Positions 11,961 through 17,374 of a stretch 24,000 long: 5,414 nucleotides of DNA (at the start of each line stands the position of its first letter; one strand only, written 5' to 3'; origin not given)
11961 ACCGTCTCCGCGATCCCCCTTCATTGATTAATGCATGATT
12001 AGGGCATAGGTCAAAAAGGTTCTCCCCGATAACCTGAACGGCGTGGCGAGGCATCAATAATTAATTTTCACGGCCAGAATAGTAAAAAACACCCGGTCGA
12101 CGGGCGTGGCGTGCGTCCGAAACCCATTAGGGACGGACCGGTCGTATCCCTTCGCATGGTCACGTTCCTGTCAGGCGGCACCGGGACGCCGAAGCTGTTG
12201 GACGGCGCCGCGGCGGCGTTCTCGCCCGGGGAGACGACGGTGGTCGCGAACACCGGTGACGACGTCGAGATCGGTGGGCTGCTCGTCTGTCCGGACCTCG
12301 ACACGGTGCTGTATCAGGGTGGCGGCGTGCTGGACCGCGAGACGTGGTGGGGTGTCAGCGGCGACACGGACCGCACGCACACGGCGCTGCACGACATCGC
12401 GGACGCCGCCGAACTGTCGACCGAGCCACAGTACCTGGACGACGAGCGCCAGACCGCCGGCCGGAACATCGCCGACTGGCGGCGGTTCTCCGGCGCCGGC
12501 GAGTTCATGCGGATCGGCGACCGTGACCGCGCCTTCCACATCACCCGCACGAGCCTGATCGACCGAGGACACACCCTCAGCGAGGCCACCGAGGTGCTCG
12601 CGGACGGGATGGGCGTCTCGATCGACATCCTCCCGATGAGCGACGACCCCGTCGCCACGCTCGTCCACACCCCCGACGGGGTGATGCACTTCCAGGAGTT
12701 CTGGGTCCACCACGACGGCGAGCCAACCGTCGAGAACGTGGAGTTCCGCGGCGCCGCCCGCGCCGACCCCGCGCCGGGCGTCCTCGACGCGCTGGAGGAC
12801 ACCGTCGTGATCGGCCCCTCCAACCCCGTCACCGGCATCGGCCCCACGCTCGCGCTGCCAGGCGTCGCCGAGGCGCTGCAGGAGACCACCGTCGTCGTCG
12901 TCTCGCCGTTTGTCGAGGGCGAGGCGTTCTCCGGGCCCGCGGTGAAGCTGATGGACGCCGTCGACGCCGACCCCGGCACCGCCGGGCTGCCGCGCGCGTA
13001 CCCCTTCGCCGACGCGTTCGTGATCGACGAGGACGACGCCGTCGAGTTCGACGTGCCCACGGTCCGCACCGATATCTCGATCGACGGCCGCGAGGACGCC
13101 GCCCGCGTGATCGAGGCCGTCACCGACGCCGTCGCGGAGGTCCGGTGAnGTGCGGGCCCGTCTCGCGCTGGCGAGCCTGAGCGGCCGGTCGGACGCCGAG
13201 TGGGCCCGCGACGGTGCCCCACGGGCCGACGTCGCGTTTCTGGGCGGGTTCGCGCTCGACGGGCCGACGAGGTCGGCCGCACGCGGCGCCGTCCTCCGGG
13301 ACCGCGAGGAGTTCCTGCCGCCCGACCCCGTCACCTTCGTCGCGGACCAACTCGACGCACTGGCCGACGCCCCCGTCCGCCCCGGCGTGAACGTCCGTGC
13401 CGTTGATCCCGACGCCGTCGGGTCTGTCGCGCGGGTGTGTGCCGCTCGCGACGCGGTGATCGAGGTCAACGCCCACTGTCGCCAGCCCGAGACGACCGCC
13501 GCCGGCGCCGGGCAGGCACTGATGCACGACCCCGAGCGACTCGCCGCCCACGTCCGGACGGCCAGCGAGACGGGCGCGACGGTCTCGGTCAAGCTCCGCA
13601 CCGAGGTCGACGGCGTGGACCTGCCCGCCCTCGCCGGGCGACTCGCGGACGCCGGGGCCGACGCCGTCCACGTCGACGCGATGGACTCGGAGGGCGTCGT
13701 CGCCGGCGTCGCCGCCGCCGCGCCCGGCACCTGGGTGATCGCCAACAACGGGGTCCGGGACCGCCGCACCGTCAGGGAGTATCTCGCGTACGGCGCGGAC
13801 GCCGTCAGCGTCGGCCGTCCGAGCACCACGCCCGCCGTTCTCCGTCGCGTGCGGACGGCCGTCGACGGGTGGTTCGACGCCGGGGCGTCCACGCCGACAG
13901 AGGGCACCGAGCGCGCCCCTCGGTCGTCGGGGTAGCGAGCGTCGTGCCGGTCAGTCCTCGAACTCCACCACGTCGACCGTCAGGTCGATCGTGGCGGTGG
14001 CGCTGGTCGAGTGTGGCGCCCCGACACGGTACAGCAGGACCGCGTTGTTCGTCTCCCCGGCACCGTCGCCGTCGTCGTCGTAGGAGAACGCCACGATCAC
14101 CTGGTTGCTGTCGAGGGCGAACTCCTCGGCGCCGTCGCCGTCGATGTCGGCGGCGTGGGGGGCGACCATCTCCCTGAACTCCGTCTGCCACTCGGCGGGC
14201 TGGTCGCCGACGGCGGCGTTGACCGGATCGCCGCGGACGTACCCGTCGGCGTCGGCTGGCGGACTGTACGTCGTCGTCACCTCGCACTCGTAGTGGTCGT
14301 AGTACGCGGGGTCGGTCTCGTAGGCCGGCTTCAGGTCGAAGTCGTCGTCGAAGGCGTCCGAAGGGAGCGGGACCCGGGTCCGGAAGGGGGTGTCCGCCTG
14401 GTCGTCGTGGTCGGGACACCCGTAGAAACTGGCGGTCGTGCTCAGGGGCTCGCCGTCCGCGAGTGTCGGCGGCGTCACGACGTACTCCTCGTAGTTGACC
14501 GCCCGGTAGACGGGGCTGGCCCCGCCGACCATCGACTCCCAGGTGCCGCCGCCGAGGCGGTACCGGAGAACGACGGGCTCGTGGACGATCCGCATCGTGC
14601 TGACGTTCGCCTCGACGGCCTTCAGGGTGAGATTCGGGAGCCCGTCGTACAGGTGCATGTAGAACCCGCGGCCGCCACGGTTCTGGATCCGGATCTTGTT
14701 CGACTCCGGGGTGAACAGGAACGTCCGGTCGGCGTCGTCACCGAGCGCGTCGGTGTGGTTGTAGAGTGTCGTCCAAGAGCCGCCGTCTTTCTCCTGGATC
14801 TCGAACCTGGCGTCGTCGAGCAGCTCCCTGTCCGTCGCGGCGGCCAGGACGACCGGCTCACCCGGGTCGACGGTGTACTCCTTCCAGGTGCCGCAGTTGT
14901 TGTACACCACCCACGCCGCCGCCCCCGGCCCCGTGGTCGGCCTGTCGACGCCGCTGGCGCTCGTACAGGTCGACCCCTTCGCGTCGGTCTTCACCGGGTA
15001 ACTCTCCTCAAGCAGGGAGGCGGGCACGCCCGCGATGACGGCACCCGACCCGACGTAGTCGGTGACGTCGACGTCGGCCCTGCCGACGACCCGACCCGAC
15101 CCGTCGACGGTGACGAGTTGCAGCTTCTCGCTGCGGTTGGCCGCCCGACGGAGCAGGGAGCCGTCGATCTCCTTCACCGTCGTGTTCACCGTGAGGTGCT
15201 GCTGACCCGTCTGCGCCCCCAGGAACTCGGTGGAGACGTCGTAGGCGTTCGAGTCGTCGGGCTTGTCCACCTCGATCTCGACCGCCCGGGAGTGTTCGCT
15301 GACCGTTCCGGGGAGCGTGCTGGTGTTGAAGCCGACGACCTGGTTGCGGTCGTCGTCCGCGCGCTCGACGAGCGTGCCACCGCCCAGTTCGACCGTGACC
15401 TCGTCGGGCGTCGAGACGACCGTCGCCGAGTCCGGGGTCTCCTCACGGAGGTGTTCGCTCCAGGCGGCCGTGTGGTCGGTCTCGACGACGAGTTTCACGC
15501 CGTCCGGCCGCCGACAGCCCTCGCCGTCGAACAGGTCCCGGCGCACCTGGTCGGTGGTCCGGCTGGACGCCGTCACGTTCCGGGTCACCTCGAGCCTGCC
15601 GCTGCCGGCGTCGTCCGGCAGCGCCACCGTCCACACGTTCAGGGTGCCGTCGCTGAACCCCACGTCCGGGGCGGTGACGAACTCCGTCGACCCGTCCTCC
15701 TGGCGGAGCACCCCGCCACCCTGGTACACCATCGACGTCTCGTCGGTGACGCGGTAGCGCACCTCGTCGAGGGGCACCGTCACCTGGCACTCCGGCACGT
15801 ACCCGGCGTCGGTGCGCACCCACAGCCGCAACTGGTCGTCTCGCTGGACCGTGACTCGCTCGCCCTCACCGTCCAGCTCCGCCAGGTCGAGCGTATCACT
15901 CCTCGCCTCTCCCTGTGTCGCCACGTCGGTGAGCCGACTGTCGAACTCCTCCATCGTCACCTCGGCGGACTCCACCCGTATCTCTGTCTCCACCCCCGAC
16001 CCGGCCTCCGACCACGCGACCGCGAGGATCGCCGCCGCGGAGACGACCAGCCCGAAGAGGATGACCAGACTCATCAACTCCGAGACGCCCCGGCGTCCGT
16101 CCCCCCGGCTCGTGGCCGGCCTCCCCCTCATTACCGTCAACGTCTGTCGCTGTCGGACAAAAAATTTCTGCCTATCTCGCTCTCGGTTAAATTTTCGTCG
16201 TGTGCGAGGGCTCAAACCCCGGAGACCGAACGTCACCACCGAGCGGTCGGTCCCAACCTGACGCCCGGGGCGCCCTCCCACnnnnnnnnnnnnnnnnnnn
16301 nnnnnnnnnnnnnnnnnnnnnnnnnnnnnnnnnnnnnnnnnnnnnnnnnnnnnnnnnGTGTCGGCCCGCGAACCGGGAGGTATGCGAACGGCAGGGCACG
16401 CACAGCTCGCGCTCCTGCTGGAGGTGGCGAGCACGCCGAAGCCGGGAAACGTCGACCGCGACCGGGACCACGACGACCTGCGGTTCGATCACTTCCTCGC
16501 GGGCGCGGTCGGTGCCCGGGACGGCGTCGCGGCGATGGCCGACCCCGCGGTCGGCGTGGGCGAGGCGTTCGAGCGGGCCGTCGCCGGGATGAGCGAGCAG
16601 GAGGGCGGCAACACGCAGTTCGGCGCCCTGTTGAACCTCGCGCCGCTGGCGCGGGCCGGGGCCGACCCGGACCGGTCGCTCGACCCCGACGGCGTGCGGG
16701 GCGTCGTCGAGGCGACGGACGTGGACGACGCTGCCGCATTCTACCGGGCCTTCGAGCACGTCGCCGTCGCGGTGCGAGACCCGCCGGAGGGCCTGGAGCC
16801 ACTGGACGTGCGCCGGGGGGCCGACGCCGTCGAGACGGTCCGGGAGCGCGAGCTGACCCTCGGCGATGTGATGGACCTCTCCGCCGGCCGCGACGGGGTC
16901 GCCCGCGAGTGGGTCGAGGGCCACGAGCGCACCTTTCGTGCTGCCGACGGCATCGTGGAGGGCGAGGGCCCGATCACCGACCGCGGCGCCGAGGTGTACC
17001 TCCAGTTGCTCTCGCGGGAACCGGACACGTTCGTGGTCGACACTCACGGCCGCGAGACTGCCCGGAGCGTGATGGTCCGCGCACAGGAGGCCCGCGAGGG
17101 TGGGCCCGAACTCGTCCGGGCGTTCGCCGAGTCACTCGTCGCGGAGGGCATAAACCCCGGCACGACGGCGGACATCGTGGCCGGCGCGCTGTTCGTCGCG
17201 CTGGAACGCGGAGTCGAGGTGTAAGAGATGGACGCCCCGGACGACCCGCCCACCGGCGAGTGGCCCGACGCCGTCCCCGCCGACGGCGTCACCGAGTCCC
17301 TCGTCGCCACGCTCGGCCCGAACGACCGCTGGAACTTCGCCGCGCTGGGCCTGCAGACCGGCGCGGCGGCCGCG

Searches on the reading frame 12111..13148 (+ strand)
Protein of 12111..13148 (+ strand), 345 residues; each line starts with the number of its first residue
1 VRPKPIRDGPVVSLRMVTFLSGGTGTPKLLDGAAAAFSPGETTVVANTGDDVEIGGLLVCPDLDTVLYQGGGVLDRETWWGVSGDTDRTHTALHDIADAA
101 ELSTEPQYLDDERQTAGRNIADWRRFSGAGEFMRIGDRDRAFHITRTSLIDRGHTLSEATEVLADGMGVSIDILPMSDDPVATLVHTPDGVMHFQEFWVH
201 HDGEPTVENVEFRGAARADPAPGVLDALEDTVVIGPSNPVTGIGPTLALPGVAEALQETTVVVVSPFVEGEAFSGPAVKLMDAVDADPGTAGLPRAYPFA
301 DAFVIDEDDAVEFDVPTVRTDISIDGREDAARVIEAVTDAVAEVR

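Call 28: search_protein_families(library=pfam, proteins=[window:12111-13148:+], max_evalue=0.01)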
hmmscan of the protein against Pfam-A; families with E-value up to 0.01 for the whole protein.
window:12111-13148:+ (345 aa): 1 family
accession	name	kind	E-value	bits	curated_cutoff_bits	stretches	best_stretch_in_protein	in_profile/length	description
PF01933.23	CofD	-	6.9e-44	150.6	30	1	17-324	1-272/290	2-phospho-L-lactate transferase CofD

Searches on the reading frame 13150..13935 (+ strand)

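Call 28: search_protein_families(library=pfam, proteins=[window:13150-13935:+], max_evalue=0.01)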
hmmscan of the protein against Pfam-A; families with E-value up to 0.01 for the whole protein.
window:13150-13935:+ (261 aa): 3 families
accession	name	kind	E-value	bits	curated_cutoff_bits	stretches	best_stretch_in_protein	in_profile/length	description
PF01207.24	Dus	-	1.9e-09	37.5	20.4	1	84-237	62-230/311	Dihydrouridine synthase (Dus)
PF00977.27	His_biosynth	-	0.0015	18.5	23.6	0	197-224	77-104/228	Histidine biosynthesis protein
PF04055.27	Radical_SAM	-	0.0021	18.7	29.5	0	196-235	81-122/166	Radical SAM superfamily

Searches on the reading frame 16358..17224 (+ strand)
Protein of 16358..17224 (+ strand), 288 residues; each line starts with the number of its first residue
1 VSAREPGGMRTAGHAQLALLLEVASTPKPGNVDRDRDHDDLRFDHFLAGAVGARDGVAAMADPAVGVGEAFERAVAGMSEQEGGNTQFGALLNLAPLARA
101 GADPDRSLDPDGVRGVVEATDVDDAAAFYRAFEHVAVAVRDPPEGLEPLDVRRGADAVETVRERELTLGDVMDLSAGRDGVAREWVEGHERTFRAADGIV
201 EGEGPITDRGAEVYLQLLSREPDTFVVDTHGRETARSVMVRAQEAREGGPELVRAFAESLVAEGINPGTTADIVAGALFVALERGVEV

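Call 28: search_protein_families(library=pfam, proteins=[window:16358-17224:+], max_evalue=0.01)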
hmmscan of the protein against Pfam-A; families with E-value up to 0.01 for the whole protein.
window:16358-17224:+ (288 aa): 1 family
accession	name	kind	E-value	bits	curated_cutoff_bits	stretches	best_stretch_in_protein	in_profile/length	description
PF01874.21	CitG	-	2.4e-64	218.1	27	1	14-281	3-284/284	ATP:dephospho-CoA triphosphoribosyl transferase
